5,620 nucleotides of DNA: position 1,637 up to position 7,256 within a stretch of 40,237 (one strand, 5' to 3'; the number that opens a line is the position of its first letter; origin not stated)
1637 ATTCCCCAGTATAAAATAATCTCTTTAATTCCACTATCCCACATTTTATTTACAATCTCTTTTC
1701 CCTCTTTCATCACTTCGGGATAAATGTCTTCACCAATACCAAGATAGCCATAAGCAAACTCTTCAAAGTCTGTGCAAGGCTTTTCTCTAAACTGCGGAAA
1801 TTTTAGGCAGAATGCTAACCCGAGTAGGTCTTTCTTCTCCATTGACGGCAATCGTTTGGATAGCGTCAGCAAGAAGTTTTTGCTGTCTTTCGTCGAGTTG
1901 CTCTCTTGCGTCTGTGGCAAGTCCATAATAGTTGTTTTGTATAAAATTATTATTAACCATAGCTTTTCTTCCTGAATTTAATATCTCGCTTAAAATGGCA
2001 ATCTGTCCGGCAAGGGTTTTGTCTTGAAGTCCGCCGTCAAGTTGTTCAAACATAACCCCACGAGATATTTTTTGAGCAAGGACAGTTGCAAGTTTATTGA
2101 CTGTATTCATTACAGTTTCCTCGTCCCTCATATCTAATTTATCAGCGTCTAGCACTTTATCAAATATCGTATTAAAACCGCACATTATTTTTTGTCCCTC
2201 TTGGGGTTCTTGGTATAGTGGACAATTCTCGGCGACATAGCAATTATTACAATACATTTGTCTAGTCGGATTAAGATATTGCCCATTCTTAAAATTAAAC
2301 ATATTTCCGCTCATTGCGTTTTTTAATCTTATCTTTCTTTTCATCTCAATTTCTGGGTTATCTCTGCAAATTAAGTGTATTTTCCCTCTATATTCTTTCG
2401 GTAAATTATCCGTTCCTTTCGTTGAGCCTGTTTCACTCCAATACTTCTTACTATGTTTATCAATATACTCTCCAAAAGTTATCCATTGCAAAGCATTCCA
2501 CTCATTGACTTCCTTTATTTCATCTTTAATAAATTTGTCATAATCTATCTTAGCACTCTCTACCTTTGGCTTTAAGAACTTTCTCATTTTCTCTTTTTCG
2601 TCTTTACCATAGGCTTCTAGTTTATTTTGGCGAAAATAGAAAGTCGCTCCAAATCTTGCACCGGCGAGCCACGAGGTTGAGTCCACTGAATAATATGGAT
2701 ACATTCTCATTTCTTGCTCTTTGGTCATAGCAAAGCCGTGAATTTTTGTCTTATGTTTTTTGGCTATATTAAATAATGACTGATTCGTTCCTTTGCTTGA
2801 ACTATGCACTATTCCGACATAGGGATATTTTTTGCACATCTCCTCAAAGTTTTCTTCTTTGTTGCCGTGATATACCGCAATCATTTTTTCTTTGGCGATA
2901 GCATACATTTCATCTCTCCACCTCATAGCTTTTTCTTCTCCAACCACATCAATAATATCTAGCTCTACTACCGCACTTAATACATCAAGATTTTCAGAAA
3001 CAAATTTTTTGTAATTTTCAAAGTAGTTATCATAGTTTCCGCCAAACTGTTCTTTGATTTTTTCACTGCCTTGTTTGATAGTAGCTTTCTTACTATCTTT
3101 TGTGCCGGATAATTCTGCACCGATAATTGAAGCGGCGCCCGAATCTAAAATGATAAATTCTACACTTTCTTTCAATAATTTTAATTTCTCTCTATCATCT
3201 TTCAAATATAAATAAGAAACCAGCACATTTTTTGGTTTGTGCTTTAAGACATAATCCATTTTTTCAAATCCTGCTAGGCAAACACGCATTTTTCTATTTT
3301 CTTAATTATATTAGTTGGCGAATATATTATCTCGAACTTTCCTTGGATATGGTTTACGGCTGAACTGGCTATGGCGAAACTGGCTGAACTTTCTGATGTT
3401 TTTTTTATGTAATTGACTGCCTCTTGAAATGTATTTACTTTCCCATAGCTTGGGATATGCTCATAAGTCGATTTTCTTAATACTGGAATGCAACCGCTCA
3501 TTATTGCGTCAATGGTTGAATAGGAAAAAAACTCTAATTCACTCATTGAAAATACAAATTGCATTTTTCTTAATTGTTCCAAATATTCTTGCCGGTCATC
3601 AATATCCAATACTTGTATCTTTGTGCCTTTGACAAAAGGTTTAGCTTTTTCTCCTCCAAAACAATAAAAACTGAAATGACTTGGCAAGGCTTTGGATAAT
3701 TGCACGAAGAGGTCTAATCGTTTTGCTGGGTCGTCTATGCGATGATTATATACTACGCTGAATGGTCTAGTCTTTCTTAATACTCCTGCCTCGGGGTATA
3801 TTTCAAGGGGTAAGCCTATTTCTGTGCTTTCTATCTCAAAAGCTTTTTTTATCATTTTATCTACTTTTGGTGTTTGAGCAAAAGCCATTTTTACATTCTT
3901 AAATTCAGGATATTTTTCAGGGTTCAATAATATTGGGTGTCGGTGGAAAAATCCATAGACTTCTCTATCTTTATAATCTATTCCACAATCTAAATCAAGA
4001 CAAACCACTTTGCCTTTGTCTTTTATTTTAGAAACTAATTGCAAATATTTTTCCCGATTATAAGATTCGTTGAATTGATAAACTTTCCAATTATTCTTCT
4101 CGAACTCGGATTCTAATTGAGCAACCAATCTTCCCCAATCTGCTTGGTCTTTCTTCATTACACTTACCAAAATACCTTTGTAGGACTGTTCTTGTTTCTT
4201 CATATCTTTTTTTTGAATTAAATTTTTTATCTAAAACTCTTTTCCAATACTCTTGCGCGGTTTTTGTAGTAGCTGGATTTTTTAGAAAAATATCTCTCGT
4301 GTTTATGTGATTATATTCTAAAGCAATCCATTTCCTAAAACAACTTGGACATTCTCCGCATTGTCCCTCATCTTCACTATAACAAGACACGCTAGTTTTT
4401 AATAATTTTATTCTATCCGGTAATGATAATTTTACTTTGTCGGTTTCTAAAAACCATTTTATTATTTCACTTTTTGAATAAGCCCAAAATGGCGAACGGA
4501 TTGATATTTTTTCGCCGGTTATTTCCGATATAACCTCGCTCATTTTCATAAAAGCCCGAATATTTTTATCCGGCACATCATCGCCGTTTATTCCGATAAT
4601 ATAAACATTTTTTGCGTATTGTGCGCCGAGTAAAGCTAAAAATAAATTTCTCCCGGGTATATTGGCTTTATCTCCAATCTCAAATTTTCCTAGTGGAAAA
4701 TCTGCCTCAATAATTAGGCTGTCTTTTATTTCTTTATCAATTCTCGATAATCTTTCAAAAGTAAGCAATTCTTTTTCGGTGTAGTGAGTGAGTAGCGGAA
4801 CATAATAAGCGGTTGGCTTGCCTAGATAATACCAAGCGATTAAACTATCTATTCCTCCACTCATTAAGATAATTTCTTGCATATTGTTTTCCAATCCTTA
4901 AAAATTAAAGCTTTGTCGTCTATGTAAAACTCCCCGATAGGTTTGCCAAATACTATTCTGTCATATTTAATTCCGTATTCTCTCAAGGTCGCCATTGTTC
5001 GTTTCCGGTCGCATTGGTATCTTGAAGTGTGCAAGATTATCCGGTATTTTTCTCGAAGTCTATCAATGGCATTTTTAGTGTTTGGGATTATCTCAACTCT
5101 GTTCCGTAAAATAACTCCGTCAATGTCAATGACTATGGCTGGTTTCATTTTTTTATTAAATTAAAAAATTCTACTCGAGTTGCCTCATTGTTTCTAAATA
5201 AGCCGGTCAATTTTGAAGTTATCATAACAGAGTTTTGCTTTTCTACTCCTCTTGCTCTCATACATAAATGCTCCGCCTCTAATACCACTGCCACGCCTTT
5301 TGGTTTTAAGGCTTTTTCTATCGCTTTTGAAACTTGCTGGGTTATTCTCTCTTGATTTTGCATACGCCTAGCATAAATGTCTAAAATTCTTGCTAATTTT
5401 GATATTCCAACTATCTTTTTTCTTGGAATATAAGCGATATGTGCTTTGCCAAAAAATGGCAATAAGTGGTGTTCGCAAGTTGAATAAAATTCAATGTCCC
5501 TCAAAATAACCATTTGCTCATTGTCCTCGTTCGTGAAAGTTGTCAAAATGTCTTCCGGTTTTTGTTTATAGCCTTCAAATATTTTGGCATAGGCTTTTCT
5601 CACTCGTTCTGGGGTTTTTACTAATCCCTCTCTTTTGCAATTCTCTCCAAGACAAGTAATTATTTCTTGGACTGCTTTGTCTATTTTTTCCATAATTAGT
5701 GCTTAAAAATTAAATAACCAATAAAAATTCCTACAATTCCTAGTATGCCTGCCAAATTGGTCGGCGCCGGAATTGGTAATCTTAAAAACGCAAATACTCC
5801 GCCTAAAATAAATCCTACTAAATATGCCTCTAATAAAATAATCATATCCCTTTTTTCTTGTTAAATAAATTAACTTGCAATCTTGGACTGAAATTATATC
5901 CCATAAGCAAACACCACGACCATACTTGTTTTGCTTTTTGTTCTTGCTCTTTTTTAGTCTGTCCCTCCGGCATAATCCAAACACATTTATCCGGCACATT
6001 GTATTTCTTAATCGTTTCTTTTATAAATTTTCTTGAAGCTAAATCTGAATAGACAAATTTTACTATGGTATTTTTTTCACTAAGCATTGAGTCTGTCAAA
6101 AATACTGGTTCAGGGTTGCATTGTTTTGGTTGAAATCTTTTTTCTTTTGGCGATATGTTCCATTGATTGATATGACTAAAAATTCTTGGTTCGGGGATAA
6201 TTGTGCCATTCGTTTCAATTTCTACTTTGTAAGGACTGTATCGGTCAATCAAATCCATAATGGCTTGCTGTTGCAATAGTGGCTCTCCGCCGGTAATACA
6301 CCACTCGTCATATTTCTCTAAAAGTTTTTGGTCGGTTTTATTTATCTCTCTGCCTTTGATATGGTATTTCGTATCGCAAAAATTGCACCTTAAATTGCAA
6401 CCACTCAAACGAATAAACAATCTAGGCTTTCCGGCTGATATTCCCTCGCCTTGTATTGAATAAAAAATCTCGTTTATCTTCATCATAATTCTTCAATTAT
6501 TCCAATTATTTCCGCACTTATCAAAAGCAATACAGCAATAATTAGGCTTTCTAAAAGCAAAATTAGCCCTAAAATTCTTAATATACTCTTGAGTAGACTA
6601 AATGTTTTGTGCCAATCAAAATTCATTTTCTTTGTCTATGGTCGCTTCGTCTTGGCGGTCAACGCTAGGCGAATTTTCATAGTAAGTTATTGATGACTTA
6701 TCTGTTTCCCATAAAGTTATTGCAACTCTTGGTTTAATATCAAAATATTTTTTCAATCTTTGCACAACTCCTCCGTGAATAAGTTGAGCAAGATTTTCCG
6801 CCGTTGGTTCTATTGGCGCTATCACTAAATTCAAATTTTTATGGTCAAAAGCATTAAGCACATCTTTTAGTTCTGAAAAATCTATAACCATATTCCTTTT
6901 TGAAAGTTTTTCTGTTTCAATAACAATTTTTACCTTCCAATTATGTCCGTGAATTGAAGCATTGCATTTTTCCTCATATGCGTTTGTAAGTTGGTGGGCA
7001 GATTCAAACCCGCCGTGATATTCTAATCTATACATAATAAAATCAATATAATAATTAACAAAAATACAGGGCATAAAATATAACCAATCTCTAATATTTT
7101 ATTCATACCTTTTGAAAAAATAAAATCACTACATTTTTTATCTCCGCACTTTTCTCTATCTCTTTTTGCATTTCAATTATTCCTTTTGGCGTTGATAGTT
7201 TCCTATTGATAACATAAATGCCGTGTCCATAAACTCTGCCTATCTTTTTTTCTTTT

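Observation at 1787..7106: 7-deazaguanine DNA-modification cluster with embedded GT-B-like and HAD-like genes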

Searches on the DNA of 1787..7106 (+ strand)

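Call 10: search_dna_similar(query=window:1787-7106:+, collection=phages, mode=distant, max_rows=20)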
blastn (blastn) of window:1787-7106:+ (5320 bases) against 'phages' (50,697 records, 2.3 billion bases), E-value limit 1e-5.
Records with a match: 3; places in all: 3; records where one place covers at least 80% of the query: 0.
Best place of each record, by identity: 60-80% 3.
By first word of the organism name: Enterococcus 2; Acinetobacter 1.
By host as written in the record: Acinetobacter baumannii Ab105 1; - 1; Enterococcus faecalis 1.
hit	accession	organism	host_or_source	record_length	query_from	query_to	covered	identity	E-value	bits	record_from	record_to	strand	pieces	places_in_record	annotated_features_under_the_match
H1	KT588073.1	Acinetobacter phage Ab105-3phi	Acinetobacter baumannii Ab105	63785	3548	3729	3%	68.5%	6e-6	62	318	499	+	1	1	GTP cyclohydrolase I type 1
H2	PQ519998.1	Enterococcus phage IME_EF3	-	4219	3638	3729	2%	79.3%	6e-12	82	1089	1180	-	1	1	record has no annotation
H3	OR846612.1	Enterococcus phage Efs 1-1-1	Enterococcus faecalis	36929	3638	3729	2%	79.3%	6e-12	82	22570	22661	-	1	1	record has no annotation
